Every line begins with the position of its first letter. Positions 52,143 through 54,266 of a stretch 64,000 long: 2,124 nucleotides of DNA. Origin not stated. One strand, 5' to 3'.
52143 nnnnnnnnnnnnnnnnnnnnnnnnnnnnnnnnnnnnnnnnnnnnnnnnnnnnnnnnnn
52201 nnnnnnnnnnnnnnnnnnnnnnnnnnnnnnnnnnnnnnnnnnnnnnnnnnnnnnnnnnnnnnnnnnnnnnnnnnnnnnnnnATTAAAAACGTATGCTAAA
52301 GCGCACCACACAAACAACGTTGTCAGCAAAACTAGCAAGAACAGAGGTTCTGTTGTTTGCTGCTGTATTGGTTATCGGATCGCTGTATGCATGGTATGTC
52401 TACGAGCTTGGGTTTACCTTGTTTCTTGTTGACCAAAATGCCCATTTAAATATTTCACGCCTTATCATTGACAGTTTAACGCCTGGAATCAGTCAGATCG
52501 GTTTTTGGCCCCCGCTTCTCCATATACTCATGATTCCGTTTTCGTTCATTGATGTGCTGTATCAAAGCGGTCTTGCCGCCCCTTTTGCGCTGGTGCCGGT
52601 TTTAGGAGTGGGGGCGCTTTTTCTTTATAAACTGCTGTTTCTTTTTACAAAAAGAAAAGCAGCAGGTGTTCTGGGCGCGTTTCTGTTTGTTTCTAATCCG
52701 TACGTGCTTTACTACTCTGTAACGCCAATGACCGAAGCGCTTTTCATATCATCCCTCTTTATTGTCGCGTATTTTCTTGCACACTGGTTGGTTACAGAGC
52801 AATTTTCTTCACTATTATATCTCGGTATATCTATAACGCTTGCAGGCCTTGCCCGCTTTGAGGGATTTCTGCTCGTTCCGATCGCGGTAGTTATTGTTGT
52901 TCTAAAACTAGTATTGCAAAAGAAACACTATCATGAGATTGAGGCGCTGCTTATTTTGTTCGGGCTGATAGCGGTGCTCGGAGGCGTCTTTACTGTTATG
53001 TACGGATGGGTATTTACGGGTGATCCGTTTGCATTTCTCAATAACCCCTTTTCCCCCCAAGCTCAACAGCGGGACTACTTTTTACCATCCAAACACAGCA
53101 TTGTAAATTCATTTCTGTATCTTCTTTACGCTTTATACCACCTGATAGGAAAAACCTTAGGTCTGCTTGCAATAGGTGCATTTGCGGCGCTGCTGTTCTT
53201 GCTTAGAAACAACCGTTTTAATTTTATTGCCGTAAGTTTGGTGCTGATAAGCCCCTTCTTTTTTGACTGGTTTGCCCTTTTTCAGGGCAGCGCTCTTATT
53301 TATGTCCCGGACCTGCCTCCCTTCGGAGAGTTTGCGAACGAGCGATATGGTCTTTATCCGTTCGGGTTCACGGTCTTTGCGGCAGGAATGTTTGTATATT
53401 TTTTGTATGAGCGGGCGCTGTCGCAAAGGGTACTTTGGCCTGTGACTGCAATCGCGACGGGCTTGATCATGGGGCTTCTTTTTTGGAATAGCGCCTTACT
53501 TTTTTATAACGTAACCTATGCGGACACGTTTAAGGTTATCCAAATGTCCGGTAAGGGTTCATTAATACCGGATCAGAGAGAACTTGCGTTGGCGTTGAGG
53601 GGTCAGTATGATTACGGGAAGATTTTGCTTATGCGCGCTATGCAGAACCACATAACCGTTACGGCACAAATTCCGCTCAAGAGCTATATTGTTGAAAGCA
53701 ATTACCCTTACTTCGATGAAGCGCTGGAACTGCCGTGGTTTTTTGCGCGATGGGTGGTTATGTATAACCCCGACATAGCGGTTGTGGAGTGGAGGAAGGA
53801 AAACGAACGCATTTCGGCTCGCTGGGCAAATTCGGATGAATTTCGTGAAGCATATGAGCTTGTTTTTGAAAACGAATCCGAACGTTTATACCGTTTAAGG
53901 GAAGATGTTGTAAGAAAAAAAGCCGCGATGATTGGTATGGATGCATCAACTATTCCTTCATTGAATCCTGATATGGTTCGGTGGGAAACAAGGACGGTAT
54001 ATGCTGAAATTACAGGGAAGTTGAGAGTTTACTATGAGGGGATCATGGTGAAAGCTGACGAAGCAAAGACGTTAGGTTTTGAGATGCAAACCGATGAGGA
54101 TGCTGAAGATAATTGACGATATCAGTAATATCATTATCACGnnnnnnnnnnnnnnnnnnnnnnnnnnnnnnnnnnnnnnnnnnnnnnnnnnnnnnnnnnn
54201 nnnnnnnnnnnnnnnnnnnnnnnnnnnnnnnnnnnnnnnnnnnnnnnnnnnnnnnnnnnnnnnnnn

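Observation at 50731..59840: Glycan synthesis locus resembling Streptomyces cslA-glxA-cslZ: processive GT2 + GT-C membrane protein + Kelch/malectin giant + GH6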

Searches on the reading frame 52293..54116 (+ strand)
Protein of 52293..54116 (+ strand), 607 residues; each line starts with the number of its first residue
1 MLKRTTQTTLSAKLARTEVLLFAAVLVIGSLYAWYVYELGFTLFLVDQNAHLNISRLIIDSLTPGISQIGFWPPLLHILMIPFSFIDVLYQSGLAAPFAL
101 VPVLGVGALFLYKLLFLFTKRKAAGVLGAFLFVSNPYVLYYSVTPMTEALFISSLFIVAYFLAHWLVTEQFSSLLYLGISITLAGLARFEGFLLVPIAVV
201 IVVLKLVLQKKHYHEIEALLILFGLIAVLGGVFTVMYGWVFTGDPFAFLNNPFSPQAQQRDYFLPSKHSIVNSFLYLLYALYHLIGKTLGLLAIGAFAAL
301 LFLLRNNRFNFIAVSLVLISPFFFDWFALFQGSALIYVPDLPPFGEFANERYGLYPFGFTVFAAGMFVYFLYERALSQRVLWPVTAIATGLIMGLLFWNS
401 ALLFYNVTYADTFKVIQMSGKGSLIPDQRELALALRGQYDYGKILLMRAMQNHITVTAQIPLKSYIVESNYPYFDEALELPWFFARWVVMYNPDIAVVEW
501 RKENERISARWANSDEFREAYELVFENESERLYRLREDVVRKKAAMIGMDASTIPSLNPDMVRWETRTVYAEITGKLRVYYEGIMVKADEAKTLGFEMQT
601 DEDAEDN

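Call 5: search_protein_families(library=pfam, proteins=[window:52293-54116:+], max_evalue=0.01)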
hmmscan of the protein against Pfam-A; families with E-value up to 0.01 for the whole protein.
window:52293-54116:+ (607 aa): 1 family
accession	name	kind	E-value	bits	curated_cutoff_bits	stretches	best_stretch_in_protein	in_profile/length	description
PF13231.12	PMT_2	-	0.00028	21.5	26.1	1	105-227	33-153/160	Dolichyl-phosphate-mannose-protein mannosyltransferase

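Call 13: search_protein_families(library=ncbifam, proteins=[window:52293-54116:+], max_evalue=0.01)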
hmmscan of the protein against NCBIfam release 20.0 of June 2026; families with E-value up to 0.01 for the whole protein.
window:52293-54116:+ (607 aa): 0 families

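Call 14: search_solved_structures(query=window:52293-54116:+, max_evalue=10)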
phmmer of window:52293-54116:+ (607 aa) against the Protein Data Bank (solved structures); distinct sequences matched with E-value up to 10: 0.

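Call 38: find_homologous_proteins(query=window:52293-54116:+, max_evalue=0.00001)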
Query window:52293-54116:+ (607 aa): 123 proteins with E <= 0.00001 among 8000 candidates; the best 120 are listed.
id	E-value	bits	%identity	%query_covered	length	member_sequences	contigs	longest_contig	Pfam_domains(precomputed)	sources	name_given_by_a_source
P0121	0.0e+0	1344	100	100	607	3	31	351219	-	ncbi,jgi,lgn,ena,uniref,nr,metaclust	ncbi:MAG: hypothetical protein A3C80_00235 [Candidatus Ryanbacteria bacterium RIFCSPHIGHO2_02_FULL_4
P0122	2.7e-185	636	51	97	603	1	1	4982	-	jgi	jgi:hypothetical protein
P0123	1.3e-182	627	50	95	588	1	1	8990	-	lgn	-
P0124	2.9e-175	603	50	92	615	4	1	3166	-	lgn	-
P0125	2.2e-174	600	50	93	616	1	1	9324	PF13231.13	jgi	-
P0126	1.6e-173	597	48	97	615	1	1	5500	-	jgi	-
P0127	1.1e-171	591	50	92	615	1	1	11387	-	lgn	-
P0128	5.0e-171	589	49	95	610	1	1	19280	-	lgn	-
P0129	2.3e-170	586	50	94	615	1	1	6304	-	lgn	-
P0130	1.6e-168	580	48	92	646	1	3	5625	PF01476.27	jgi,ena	-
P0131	1.6e-167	577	49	93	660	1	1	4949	PF01476.27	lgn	-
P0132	4.3e-165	569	49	92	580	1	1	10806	-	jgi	jgi:hypothetical protein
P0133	4.7e-162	559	49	92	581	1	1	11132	-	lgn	-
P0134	1.1e-161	558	48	93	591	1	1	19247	PF13231.13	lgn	-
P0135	2.2e-158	547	45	93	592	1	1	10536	-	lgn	-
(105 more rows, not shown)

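Call 53: predict_structure(alignment_id=A2)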
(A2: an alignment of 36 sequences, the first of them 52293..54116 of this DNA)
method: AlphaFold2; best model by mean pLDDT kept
length: 607 residues; sequences in the alignment: 36
mean_pLDDT: 92.3   pTM: 0.90
mean pLDDT of the five models: 92.3, 91.8, 91.2, 91.1, 90.6
residues with pLDDT >= 90: 501; 70-90: 77; 50-70: 10; < 50: 19
segments of 3 or more residues with pLDDT < 50: 1-10, 599-607
pLDDT, mean of each block of 10 residues (from residue 1): 41 82 98 97 94 96 93 94 97 97 98 95 93 97 98 98 96 96 97 97 97 95 94 94 90 87 94 97 95 96 95 98 97 94 90 96 94 88 90 93 96 93 81 97 93 93 95 96 98 85 92 96 96 98 97 95 93 95 87 66 44
secondary structure, 60 per line:
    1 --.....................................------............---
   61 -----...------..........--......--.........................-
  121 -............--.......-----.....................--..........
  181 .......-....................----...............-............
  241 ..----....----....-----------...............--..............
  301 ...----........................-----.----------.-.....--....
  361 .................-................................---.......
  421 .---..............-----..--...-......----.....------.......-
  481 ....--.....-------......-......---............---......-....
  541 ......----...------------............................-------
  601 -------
elements in order: H3-39 H46-57 H75-84 H87-92 H95-119 H122-133 H136-142 H148-168 H171-187 H189-208 H213-227 H229-242 H247-250 H255-258 H270-284 H287-303 H308-331 H350-354 H357-377 H379-410 H414-421 H425-438 H452-457 H473-479 H481-484 E487-491 H499-504 H506-511 H515-520 E521-526 E530-535 H537-546 H566-593

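Call 56: fold_search(model_id=the predicted structure, library=pdb)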
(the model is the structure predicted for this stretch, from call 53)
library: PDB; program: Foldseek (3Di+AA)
matches with E <= 10: 189; with E <= 0.001: 22
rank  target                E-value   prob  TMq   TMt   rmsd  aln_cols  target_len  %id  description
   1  8age_A                2.6e-07  1.00  0.51  0.49  11.7       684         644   12  Structure of yeast oligosaccharylransferase complex with acceptor peptide bound (released 2022-12-07)
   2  8agb_A                5.1e-07  1.00  0.50  0.48  12.0       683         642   12  Structure of yeast oligosaccharylransferase complex with lipid-linked oligosaccharide bound (released 2022-12-07)
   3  6ezn_F                5.6e-07  1.00  0.47  0.45  10.9       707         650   13  Cryo-EM structure of the yeast oligosaccharyltransferase (OST) complex (released 2018-01-17)
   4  7oci_F                1.6e-06  1.00  0.53  0.51  11.6       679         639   12  Cryo-EM structure of yeast Ost6p containing oligosaccharyltransferase complex (released 2022-02-16)
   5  8agc_A                1.6e-06  1.00  0.52  0.47  10.6       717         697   13  Structure of yeast oligosaccharylransferase complex with lipid-linked oligosaccharide and non-acceptor peptide bound (released 2022-12-07)
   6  9n9j_I                2.1e-06  1.00  0.49  0.44   9.7       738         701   11  Structure of a GRP94 folding intermediate engaged with a CCDC134- and FKBP11-bound secretory translocon (released 2025-11-19)
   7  6c26_A                2.1e-06  1.00  0.47  0.45  11.8       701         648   11  The Cryo-EM structure of a eukaryotic oligosaccharyl transferase complex (released 2018-01-31)
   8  8b6l_I                3.4e-06  1.00  0.49  0.45  13.7       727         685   12  Subtomogram average of the human Sec61-TRAP-OSTA-translocon (released 2022-12-07)
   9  6s7t_A                3.4e-06  1.00  0.42  0.37  13.1       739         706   11  Cryo-EM structure of human oligosaccharyltransferase complex OST-B (released 2019-12-18)
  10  8pn9_A                5.4e-06  1.00  0.50  0.47  12.9       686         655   11  Structure of human oligosaccharyltransferase OST-A complex bound to NGI-1 (released 2024-05-08)
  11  6ftg_5                5.7e-06  1.00  0.51  0.48  13.3       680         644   12  Subtomogram average of OST-containing ribosome-translocon complexes from canine rough microsomal membranes (released 2018-03-21)
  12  6s7o_A                9.9e-06  1.00  0.48  0.45  14.2       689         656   12  Cryo-EM structure of human oligosaccharyltransferase complex OST-A (released 2019-12-18)
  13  7zli_A                9.9e-06  1.00  0.46  0.43  11.4       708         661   12  Cryo-EM structure of C-mannosyltransferase CeDPY19, in complex with Dol25-P-Man and bound to CMT2-Fab and anti-Fab nan (released 2023-01-11)
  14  7zlg_A                9.9e-06  1.00  0.43  0.40  12.5       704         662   12  Cryo-EM structure of C-mannosyltransferase CeDPY19, in complex with acceptor peptide and bound to CMT2-Fab and anti-Fa (released 2023-01-11)
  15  7zlh_A                1.5e-05  1.00  0.48  0.46  11.1       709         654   11  Cryo-EM structure of C-mannosyltransferase CeDPY19, in apo state, bound to CMT2-Fab and anti-Fab nanobody (released 2023-01-11)
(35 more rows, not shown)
